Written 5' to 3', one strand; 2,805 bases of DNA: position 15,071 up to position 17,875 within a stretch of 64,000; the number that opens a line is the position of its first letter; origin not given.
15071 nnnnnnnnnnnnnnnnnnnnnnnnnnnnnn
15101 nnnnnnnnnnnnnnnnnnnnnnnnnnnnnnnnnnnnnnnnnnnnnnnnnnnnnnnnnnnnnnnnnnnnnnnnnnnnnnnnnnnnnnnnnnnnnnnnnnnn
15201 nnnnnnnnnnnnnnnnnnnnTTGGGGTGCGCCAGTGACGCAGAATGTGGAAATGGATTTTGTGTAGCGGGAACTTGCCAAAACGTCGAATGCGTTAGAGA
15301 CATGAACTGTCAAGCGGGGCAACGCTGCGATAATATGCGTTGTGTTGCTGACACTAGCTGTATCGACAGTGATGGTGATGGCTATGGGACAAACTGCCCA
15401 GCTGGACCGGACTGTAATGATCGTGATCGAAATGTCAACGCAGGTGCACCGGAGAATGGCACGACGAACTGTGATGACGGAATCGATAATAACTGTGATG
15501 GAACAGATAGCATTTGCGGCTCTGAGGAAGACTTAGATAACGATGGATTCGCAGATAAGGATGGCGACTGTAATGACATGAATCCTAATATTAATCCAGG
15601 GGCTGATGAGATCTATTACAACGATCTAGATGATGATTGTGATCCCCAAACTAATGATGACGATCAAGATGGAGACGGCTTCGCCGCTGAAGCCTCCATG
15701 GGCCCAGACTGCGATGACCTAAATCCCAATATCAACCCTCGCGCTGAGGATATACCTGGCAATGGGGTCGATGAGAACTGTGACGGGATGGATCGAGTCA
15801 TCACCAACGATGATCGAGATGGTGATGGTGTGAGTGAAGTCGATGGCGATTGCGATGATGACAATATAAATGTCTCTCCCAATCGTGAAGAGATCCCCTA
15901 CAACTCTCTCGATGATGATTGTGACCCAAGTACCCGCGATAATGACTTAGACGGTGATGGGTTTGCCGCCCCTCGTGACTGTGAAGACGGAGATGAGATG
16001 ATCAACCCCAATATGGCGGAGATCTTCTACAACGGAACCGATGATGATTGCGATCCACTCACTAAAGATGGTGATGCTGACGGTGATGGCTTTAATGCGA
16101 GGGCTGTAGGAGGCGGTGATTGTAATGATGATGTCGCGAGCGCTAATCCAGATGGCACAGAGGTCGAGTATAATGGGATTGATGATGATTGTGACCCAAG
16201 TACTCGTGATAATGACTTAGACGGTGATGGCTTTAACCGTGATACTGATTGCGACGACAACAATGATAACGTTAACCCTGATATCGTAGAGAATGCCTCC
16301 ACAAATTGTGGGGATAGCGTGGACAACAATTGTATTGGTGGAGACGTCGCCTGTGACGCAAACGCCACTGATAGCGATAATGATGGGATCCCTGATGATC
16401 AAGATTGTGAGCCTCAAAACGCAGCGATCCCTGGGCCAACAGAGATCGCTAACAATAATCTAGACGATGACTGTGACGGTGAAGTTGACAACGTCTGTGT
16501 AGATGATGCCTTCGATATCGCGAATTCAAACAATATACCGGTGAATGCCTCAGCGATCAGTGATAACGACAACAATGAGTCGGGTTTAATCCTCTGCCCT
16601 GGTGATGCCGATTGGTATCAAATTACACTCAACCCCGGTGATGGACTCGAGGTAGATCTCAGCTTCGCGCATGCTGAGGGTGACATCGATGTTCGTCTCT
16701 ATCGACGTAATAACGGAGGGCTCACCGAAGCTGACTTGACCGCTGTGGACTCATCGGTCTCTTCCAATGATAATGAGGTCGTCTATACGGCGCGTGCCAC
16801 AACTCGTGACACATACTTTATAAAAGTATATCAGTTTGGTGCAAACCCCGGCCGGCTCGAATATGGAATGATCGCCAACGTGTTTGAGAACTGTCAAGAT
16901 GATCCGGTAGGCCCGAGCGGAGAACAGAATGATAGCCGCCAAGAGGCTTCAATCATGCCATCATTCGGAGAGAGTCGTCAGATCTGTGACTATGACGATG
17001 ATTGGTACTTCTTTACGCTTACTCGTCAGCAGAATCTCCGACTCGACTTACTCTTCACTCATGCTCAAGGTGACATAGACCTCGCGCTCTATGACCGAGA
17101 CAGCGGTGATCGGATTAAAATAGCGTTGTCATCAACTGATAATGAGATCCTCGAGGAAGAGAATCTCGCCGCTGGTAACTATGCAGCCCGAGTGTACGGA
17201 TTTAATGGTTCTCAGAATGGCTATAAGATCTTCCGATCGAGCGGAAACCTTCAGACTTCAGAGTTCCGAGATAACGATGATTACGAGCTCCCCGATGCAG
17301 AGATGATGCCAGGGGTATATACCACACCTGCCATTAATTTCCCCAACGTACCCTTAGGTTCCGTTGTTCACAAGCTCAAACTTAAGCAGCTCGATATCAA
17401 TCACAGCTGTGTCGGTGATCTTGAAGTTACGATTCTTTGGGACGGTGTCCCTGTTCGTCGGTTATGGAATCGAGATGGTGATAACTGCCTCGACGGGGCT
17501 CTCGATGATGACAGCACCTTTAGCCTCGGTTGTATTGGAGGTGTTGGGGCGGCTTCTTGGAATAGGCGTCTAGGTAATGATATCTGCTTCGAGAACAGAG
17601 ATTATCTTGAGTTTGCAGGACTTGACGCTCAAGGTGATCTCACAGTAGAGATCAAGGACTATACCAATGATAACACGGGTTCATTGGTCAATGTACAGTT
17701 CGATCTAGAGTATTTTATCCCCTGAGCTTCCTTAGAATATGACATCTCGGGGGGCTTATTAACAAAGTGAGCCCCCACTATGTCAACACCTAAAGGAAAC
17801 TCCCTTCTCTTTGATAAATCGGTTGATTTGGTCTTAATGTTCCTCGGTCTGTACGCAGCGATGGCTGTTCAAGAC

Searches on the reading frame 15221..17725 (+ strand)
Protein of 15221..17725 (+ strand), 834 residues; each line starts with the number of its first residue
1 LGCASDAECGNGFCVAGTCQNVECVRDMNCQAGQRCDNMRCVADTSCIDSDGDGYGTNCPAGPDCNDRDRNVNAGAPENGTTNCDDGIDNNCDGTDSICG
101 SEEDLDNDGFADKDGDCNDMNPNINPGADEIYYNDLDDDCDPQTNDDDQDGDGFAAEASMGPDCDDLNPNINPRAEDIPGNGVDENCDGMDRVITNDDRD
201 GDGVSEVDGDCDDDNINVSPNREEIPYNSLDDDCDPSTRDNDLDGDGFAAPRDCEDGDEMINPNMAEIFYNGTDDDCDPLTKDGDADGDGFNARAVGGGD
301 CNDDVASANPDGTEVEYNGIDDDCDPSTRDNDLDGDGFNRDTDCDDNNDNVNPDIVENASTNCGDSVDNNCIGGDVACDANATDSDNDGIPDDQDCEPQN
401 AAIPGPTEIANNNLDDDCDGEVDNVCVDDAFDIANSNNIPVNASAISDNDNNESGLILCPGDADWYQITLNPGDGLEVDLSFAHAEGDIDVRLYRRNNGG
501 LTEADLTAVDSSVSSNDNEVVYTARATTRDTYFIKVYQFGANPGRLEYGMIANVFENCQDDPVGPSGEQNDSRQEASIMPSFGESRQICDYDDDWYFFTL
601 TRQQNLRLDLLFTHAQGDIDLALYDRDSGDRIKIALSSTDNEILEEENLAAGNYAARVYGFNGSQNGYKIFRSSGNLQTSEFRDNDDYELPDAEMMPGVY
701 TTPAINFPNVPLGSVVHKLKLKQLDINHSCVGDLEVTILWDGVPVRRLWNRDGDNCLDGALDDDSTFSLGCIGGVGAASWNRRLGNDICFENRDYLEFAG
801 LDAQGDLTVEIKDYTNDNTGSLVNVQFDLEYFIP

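Call 60: search_protein_families(library=ncbifam, proteins=[window:15221-17725:+], max_evalue=0.1)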
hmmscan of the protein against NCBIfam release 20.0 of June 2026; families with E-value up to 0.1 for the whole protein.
window:15221-17725:+ (834 aa): 0 families

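Call 61: search_protein_families(library=pfam, proteins=[window:15221-17725:+], max_evalue=0.1)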
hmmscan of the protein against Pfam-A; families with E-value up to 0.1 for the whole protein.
window:15221-17725:+ (834 aa): 2 families
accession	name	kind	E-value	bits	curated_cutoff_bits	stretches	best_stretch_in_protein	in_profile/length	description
PF11617.13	Cu-binding_MopE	-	3.6e-33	113.9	27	7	163-190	1-27/30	Putative metal-binding motif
PF04151.21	PPC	-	2.6e-09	38.3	25.9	2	593-660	2-70/70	Bacterial pre-peptidase C-terminal domain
